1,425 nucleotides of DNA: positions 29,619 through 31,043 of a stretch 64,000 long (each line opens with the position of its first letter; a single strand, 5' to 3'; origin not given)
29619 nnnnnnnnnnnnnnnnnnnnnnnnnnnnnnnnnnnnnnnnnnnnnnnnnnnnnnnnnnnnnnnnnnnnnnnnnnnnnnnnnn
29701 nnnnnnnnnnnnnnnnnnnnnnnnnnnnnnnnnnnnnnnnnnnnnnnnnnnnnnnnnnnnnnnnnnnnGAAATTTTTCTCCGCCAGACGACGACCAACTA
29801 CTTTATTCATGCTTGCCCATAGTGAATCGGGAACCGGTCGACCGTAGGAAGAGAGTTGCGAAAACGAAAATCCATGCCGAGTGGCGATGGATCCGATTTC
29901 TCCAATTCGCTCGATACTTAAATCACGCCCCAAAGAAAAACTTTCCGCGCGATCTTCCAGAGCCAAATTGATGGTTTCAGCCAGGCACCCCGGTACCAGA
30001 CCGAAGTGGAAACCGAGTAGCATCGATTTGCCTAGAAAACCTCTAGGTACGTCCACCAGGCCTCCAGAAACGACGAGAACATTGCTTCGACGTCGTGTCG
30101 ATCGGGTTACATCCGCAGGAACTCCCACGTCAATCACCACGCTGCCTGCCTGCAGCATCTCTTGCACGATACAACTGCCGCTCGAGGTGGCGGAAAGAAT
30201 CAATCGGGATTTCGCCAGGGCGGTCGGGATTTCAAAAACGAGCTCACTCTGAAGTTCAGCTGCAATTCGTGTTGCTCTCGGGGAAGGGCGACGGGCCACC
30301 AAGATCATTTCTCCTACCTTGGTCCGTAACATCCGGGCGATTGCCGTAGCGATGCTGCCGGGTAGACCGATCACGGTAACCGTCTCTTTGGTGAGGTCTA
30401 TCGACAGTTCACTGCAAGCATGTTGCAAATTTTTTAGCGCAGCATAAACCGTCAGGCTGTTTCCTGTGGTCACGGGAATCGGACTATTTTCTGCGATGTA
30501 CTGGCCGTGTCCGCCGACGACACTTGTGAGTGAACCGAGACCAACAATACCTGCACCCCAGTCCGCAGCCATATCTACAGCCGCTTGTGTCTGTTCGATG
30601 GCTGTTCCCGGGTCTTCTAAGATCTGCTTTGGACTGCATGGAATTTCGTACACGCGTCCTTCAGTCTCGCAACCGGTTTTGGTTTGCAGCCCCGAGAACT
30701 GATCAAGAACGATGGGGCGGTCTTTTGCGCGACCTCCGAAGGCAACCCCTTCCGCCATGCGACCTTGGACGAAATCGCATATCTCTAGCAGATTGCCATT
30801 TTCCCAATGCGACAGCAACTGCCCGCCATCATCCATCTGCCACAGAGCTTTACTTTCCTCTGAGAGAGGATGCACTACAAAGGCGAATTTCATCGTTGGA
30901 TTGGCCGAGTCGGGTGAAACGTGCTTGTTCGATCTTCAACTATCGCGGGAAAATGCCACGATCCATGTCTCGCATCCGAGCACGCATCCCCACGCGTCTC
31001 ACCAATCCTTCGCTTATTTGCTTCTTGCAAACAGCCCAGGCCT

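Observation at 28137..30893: Natural fusion of an acyl-ACP-reductase (AAR)-like thioester reductase to a class-III aminotransferase: a one-polypeptide acyl-thioester-to-amine machine?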

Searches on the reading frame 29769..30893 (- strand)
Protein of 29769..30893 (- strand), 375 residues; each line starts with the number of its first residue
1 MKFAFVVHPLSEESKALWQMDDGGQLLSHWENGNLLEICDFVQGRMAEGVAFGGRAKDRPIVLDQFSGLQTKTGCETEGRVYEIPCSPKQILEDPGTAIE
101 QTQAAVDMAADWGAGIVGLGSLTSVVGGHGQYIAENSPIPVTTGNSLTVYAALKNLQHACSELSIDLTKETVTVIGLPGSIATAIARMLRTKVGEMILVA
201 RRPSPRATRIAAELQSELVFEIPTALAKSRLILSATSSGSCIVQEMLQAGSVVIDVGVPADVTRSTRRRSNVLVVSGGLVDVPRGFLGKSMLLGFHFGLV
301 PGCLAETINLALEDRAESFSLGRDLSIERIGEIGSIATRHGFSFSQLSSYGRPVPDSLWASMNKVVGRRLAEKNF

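Call 22: search_solved_structures(query=window:29769-30893:-, max_evalue=1, show_alignments=3)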
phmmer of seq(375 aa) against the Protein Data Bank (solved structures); distinct sequences matched with E-value up to 1: 13.
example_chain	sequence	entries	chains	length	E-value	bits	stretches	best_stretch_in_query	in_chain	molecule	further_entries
4ppm_A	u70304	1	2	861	8.4e-49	169.9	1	64-354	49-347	Aminotransferase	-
6jzq_A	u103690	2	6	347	3.4e-19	72.5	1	60-343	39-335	Long-chain acyl-[acyl-carrier-protein] reductase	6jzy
6jzu_A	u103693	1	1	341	3.6e-19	72.4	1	60-343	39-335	Long-chain acyl-[acyl-carrier-protein] reductase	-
6jzz_A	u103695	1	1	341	7e-18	68.2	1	60-343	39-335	Long-chain acyl-[acyl-carrier-protein] reductase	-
1gpj_A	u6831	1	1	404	0.037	16.5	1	166-243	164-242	Glutamyl-tRNA reductase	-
3oj0_A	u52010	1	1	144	0.061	15.8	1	206-266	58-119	Glutamyl-tRNA reductase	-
9e4x_A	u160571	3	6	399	0.18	14.2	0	90-185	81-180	Amino acid adenylation domain protein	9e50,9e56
2h1s_A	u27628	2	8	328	0.2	14.1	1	166-237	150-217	Glyoxylate reductase/hydroxypyruvate reductase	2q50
2gcg_A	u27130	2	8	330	0.2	14.1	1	166-237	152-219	Glyoxylate reductase/hydroxypyruvate reductase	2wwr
9e4s_A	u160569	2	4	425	0.23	13.9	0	90-185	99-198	Amino acid adenylation domain protein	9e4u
4iin_A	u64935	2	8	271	0.65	12.4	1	263-350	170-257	3-ketoacyl-acyl carrier protein reductase (FabG)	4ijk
8jf9_A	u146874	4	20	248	0.74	12.2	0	263-350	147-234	3-oxoacyl-[acyl-carrier-protein] reductase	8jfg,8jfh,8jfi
8jfa_A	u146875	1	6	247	0.78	12.1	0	263-350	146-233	3-oxoacyl-[acyl-carrier-protein] reductase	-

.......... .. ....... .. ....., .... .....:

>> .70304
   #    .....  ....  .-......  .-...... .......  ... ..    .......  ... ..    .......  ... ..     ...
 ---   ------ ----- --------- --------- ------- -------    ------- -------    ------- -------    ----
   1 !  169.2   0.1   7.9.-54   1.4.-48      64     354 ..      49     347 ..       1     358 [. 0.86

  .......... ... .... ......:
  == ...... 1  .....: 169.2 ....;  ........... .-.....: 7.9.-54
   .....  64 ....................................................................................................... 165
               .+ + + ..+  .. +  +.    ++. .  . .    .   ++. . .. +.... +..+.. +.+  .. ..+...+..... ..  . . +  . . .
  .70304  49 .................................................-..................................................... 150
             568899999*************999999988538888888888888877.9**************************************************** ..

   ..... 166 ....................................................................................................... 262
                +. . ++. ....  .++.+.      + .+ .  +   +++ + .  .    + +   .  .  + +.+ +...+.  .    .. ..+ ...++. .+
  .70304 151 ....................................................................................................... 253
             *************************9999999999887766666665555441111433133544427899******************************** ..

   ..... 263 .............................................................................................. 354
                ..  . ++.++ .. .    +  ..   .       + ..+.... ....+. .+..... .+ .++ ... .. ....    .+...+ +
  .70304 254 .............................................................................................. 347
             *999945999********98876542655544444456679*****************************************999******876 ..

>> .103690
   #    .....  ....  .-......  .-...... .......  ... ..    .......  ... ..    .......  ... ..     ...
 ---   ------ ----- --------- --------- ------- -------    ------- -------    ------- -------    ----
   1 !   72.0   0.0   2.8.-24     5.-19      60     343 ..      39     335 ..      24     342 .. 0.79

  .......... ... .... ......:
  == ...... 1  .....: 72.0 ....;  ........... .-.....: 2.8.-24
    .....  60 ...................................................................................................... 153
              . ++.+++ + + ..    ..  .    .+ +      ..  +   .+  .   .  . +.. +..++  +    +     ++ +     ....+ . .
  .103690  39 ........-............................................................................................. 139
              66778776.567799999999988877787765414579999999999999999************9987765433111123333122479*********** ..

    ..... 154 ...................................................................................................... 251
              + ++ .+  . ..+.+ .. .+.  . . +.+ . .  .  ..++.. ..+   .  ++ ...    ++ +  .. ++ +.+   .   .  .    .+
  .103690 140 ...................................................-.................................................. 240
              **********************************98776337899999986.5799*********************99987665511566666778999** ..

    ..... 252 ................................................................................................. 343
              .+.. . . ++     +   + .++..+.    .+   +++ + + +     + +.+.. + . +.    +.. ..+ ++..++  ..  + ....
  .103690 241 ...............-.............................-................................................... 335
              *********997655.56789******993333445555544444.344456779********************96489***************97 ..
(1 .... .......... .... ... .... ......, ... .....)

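Call 36: search_protein_representatives(protein=window:29814-30893:-)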
Query: 360 residues. Proteins with E-value up to 0.001 (for the whole library): 2449; up to 1e-10: 1529; up to 1e-30: 167. The best 150 are listed.
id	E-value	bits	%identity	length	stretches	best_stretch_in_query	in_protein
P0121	6.4e-108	377.4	53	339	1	1-341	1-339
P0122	3.4e-94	332.3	45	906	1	1-357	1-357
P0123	2.1e-92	326.4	47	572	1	1-356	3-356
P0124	4.9e-92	325.2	46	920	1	1-356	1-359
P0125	2.6e-90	319.5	46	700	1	1-356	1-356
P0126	2.7e-90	319.4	49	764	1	1-357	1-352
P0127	1.5e-81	290.7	44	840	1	1-356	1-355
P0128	1.7e-80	287.3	40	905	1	2-354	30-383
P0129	7.2e-76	272.0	41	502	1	2-357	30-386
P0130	4.6e-65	236.5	49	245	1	1-244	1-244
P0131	8.1e-63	229.1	50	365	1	102-324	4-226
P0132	4.0e-61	223.5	41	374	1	70-356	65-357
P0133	4.7e-58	213.4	45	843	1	78-354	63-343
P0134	2.1e-56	208.0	37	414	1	1-347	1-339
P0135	4.5e-56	206.9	37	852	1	1-355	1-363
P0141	2.9e-48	181.3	37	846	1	52-355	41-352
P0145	1.5e-47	178.9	37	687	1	58-356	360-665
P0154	5.6e-45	170.5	37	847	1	64-354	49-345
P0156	1.6e-44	169.0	40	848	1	63-355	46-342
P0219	1.1e-34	136.7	31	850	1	67-358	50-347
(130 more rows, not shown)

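Call 48: search_protein_families(library=ncbifam, proteins=[P0122, P0124, P0127, P0128, P0133, P0135, P0141, P0154, P0156, P0219], max_evalue=1e-100)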
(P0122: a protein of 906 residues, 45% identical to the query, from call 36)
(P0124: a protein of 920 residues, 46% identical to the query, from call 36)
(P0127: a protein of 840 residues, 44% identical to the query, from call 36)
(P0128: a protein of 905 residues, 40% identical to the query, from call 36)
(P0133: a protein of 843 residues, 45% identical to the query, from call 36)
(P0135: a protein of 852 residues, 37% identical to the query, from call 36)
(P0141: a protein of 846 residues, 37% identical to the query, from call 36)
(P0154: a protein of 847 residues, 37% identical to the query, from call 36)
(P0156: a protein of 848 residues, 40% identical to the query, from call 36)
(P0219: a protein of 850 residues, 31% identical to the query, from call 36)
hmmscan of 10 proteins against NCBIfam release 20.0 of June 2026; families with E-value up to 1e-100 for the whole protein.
P0122 (906 aa): 2 families
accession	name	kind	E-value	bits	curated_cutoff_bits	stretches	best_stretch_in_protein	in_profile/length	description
NF053554.1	prodigi_MAP_PigE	equivalog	5.5e-240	799.1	850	1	58-878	42-833/837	prodigiosin MAP biosynthesis aminotransferase PigE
NF008570.0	PRK11522.1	equivalog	2e-103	346.5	612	0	467-791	71-401/464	putrescine aminotransferase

P0124 (920 aa): 2 families
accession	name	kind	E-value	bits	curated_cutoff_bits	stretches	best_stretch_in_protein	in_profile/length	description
NF053554.1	prodigi_MAP_PigE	equivalog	2.4e-231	770.5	850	1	53-871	35-834/837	prodigiosin MAP biosynthesis aminotransferase PigE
NF008570.0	PRK11522.1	equivalog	5.6e-105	351.6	612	1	429-783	37-401/464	putrescine aminotransferase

P0127 (840 aa): 1 family
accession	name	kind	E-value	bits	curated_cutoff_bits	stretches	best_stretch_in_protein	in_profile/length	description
NF053554.1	prodigi_MAP_PigE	equivalog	2.1e-216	721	850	1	39-732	25-728/837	prodigiosin MAP biosynthesis aminotransferase PigE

P0128 (905 aa): 1 family
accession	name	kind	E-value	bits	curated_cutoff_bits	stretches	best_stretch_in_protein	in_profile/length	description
NF053554.1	prodigi_MAP_PigE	equivalog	3.6e-213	710.4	850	1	96-799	50-728/837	prodigiosin MAP biosynthesis aminotransferase PigE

P0133 (843 aa): 3 families
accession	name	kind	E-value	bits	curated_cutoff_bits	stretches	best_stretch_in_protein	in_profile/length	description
NF053554.1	prodigi_MAP_PigE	equivalog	1.4e-251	837.4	850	1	3-839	2-835/837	prodigiosin MAP biosynthesis aminotransferase PigE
NF008570.0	PRK11522.1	equivalog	1.1e-104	350.6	612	0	370-729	34-402/464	putrescine aminotransferase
NF002874.0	PRK03244.1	equivalog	3.6e-101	338.8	457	0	402-748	27-361/399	acetylornithine transaminase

P0135 (852 aa): 2 families
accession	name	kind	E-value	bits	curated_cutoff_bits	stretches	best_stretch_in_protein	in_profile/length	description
NF053554.1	prodigi_MAP_PigE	equivalog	2.5e-241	803.5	850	1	48-837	30-835/837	prodigiosin MAP biosynthesis aminotransferase PigE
NF008570.0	PRK11522.1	equivalog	4.8e-108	361.7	612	1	429-747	77-402/464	putrescine aminotransferase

P0141 (846 aa): 2 families
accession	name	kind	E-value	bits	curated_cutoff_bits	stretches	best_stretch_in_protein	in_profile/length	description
NF053554.1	prodigi_MAP_PigE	equivalog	1.5e-256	853.9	850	1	42-838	38-829/837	prodigiosin MAP biosynthesis aminotransferase PigE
NF008570.0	PRK11522.1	equivalog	2.8e-113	378.9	612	1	375-738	33-406/464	putrescine aminotransferase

P0154 (847 aa): 2 families
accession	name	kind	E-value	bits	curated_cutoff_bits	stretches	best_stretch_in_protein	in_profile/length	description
NF053554.1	prodigi_MAP_PigE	equivalog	0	1392.5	850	1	2-845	1-836/837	prodigiosin MAP biosynthesis aminotransferase PigE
NF008570.0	PRK11522.1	equivalog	4.6e-107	358.5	612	1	386-742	41-406/464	putrescine aminotransferase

P0156 (848 aa): 1 family
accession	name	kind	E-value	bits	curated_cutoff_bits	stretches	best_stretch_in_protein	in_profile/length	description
NF053554.1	prodigi_MAP_PigE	equivalog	0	1132.7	850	1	2-818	1-831/837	prodigiosin MAP biosynthesis aminotransferase PigE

P0219 (850 aa): 4 families
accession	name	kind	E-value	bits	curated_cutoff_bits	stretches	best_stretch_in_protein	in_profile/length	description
NF053554.1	prodigi_MAP_PigE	equivalog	1e-241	804.8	850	1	2-837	1-834/837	prodigiosin MAP biosynthesis aminotransferase PigE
NF008570.0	PRK11522.1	equivalog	7.2e-114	380.9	612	1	368-727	33-401/464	putrescine aminotransferase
TIGR00707.1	argD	subfamily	7.6e-111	370.6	410.05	1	404-730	13-333/381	acetylornithine/succinylornithine family transaminase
NF002874.0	PRK03244.1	equivalog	1.3e-101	340.3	457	0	402-734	27-349/399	acetylornithine transaminase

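Call 58: search_protein_families(library=ncbifam, proteins=[window:29814-30893:-], max_evalue=1)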
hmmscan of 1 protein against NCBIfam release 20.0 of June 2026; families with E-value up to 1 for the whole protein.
window:29814-30893:- (360 aa): 12 families
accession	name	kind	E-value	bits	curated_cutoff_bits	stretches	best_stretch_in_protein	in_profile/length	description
NF053554.1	prodigi_MAP_PigE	equivalog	3e-77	260.7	850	1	46-357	30-348/837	prodigiosin MAP biosynthesis aminotransferase PigE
TIGR04058.1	AcACP_reductase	equivalog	4.8e-26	91.9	449.7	1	96-343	75-335/339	long-chain acyl-[acyl-carrier-protein] reductase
TIGR01035.1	hemA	equivalog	7e-09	35.1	209.55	1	166-275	177-295/416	glutamyl-tRNA reductase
NF000744.0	PRK00045.1-3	equivalog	2.8e-07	29.7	429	1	149-275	166-305/447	glutamyl-tRNA reductase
TIGR03911.1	pyrrolys_PylD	equivalog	0.00029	20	150.05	1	158-275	134-250/266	3-methylornithyl-N6-L-lysine dehydrogenase PylD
NF001319.0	PRK00258.3-3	equivalog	0.014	14.4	252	1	162-256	116-218/279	shikimate dehydrogenase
NF010789.1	PRK14193.1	equivalog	0.039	13.2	401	1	221-263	195-237/281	bifunctional methylenetetrahydrofolate dehydrogenase/methenyltetrahydrofolate cyclohydrolase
NF010771.0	PRK14174.1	equivalog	0.042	13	530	1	222-266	200-243/295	bifunctional 5,10-methylene-tetrahydrofolate dehydrogenase/ 5,10-methylene-tetrahydrofolate cyclohydrolase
NF010775.0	PRK14178.1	equivalog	0.045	13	465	1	223-258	190-225/279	bifunctional methylenetetrahydrofolate dehydrogenase/methenyltetrahydrofolate cyclohydrolase FolD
NF006763.1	PRK09284.1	equivalog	0.075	11.5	650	1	101-172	217-285/564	phosphomethylpyrimidine synthase ThiC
NF006162.0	PRK08306.1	equivalog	0.08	12.2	261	1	156-234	141-218/297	dipicolinate synthase subunit DpsA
NF010772.0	PRK14175.1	equivalog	0.14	11.4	459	1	223-263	196-236/286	bifunctional methylenetetrahydrofolate dehydrogenase/methenyltetrahydrofolate cyclohydrolase FolD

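Call 67: predict_structure(alignment_id=A2)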
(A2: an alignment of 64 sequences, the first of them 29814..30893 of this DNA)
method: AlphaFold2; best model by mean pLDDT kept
length: 360 residues; sequences in the alignment: 64
mean_pLDDT: 87.6   pTM: 0.88
mean pLDDT of the five models: 87.6, 85.2, 85.0, 84.5, 84.0
residues with pLDDT >= 90: 217; 70-90: 91; 50-70: 51; < 50: 1
segments of 3 or more residues with pLDDT < 50: none
pLDDT, mean of each block of 10 residues (from residue 1): 91 68 68 70 70 65 92 96 87 87 95 95 66 90 94 96 96 96 97 97 96 98 96 90 93 89 80 92 91 86 96 91 90 98 88 64
secondary structure, 60 per line:
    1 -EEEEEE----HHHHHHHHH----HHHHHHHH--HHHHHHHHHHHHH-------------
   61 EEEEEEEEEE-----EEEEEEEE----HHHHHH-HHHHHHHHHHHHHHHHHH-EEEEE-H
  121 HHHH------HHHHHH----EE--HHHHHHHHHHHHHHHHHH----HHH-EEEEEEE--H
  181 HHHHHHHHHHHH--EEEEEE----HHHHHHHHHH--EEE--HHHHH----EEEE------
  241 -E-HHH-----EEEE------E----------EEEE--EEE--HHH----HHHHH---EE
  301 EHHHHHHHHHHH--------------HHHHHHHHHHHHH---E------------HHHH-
elements in order: E2-7 H12-20 H25-32 H35-47 E61-70 E76-83 H88-93 H95-112 E114-118 H120-124 H131-136 H145-162 E171-177 H180-192 E195-200 H205-214 E217-219 H222-226 E231-234 E252-255 E273-276 E279-281 H291-295 E299-301 H302-312 H327-339 H356-359

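Call 69: fold_search(model_id=the predicted structure, library=pdb)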
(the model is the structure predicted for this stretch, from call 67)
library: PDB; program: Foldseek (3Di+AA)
matches with E <= 10: 1927; with E <= 0.001: 193
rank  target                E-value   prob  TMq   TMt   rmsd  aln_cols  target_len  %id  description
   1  6jzu_A                1.4e-23  1.00  0.73  0.77   4.7       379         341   24  The crystal structure of acyl-acyl carrier protein (acyl-ACP) reductase (AAR) in complex with aldehyde deformylating o (released 2020-04-01)
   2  6jzz_A                1.8e-23  1.00  0.73  0.77   6.2       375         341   24  The crystal structure of AAR-C294S in complex with ADO. (released 2020-04-01)
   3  6jzy_A                1.3e-22  1.00  0.73  0.77   4.6       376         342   23  Crystal structure of AAR with NADPH and stearyl in complex with ADO binding a long chain carbohydrate (released 2020-04-01)
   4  6jzq_A                1.1e-20  1.00  0.74  0.78   4.0       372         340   24  The crystal structure of acyl-acyl carrier protein (acyl-ACP) reductase (AAR) (released 2020-04-01)
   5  6jzq_B                1.9e-20  1.00  0.74  0.77   4.0       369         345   25  The crystal structure of acyl-acyl carrier protein (acyl-ACP) reductase (AAR) (released 2020-04-01)
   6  6jzq_C                1.1e-19  1.00  0.74  0.77   4.0       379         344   24  The crystal structure of acyl-acyl carrier protein (acyl-ACP) reductase (AAR) (released 2020-04-01)
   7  6jzq_D                3.5e-19  1.00  0.74  0.79   6.0       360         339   25  The crystal structure of acyl-acyl carrier protein (acyl-ACP) reductase (AAR) (released 2020-04-01)
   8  9e4u_A                1.0e-14  1.00  0.69  0.60   6.5       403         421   16  TAD from Carmabin Biosynthetic Pathway in complex with NADH - Crystal Form 1 (released 2025-02-26)
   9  9e50_B                2.0e-14  1.00  0.68  0.64   6.1       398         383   16  TAD from Carmabin Biosynthetic Pathway in complex with NAD - Crystal Form 2 (released 2025-02-26)
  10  9e4u_B                4.4e-14  1.00  0.69  0.63   6.4       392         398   16  TAD from Carmabin Biosynthetic Pathway in complex with NADH - Crystal Form 1 (released 2025-02-26)
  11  9e4s_A                4.4e-14  1.00  0.69  0.60   6.5       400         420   16  TAD from Carmabin Biosynthetic Pathway - Crystal Form 1 (released 2025-02-26)
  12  9e56_B                6.3e-14  1.00  0.69  0.65   6.2       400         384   17  TAD from Carmabin Biosynthetic Pathway with Disulfide between Cys2238 and Dephosphocoenzyme A - Crystal Form 2 (released 2025-02-26)
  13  9e50_A                7.1e-14  1.00  0.69  0.64   6.3       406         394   16  TAD from Carmabin Biosynthetic Pathway in complex with NAD - Crystal Form 2 (released 2025-02-26)
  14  9e4x_A                8.0e-14  1.00  0.69  0.65   5.6       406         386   14  TAD from Carmabin Biosynthetic Pathway - Crystal Form 2 (released 2025-02-26)
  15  9e4s_B                1.2e-13  1.00  0.69  0.62   6.9       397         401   15  TAD from Carmabin Biosynthetic Pathway - Crystal Form 1 (released 2025-02-26)
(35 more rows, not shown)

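Call 73: find_encoding_contigs(protein=P0141, flank=10000, max_places=1)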
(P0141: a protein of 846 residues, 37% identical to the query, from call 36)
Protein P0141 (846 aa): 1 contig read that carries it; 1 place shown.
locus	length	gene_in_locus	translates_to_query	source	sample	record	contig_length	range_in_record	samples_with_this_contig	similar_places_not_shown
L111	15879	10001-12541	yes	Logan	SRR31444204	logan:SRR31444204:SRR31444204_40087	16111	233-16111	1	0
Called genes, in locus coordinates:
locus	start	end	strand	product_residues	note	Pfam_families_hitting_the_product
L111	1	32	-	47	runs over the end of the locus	-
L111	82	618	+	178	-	PF14681:UPRTase (faint), PF00156:Pribosyltran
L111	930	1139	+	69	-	-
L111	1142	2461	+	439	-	PF00109:ketoacyl-synt, PF02801:Ketoacyl-synt_C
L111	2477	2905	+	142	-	PF00550:PP-binding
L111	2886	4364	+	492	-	PF02310:B12-binding, PF04055:Radical_SAM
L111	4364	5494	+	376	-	-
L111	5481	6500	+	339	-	PF13353:Fer4_12 (faint), PF04055:Radical_SAM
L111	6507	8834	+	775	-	PF03176:MMPL, PF12349:Sterol-sensing, PF03176:MMPL, PF00873:ACR_tran (weak)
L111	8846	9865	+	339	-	PF00109:ketoacyl-synt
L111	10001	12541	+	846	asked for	PF01488:Shikimate_DH (weak), PF00202:Aminotran_3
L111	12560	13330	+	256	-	PF07044:DUF1329 (faint), PF17131:TP_0789-like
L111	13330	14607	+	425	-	PF06980:DUF1302 (faint)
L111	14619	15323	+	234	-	PF01048:PNP_UDP_1 (faint)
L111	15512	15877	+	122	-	?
